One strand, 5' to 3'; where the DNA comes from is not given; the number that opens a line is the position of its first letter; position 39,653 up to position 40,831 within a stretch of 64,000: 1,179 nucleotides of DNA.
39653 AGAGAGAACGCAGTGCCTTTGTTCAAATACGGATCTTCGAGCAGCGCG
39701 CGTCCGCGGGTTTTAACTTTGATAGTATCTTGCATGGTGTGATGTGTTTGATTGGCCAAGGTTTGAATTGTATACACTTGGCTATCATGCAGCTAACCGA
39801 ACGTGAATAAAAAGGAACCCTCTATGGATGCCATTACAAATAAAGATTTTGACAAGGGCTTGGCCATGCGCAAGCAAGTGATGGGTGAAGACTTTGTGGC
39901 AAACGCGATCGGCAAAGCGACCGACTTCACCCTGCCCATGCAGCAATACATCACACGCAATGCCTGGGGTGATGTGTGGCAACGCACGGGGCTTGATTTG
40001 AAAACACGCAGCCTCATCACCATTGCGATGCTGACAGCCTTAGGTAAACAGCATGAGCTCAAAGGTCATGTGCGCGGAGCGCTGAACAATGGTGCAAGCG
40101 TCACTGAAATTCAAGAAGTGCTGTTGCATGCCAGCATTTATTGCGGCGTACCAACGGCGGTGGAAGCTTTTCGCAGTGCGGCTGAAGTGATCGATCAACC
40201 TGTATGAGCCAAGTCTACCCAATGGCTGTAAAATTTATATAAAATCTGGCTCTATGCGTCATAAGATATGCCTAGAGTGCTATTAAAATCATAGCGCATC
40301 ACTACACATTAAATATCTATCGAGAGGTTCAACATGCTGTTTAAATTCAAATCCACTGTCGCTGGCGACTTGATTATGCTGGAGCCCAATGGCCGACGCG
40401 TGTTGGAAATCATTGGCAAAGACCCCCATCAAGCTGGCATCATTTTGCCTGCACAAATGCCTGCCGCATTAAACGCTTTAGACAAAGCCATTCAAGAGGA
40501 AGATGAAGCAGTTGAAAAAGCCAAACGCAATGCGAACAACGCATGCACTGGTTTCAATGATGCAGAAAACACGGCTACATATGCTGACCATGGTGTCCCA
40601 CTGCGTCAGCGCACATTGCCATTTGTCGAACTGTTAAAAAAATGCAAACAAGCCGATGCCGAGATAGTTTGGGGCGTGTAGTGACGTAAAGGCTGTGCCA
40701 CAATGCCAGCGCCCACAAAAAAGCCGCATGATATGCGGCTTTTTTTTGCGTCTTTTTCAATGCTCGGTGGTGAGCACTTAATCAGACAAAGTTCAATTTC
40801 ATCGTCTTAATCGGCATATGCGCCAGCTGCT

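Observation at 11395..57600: A 65-70 bp two-hairpin repeat family at very high density (at least 10 copies in 64 kb)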

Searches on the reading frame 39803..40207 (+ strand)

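Call 12: search_protein_families(library=ncbifam, proteins=[window:39803-40207:+], max_evalue=0.00001)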
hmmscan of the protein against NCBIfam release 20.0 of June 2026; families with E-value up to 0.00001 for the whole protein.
window:39803-40207:+ (134 aa): 3 families
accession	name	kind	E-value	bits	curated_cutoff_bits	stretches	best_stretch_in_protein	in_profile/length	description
NF051488.1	bifunc_PcaDC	exception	3.4e-47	161.4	390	1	12-131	255-374/375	bifunctional 3-oxoadipate enol-lactonase/4-carboxymuconolactone decarboxylase PcaDC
TIGR02425.1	decarb_PcaC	equivalog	5.7e-44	149.2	155.7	1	13-131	2-120/123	4-carboxymuconolactone decarboxylase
NF051487.1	bifunc_PcaCD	exception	7.4e-35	120.8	430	1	13-131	3-125/413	bifunctional 4-carboxymuconolactone decarboxylase/3-oxoadipate enol-lactonase PcaCD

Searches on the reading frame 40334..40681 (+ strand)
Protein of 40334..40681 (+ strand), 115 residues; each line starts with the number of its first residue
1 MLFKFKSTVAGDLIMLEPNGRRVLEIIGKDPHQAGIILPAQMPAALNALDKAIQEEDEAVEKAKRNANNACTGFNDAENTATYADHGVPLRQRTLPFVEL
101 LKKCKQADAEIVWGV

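Call 12: search_protein_families(library=ncbifam, proteins=[window:40334-40681:+], max_evalue=0.00001)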
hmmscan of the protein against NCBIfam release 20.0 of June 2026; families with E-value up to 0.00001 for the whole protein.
window:40334-40681:+ (115 aa): 0 families

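Call 48: search_protein_families(library=pfam, proteins=[window:40334-40681:+], max_evalue=0.001)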
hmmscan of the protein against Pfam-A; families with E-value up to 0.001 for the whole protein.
window:40334-40681:+ (115 aa): 1 family
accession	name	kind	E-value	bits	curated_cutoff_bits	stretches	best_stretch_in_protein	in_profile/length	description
PF08895.16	DUF1840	-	2.3e-28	99.1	25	1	1-113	1-108/108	Domain of unknown function (DUF1840)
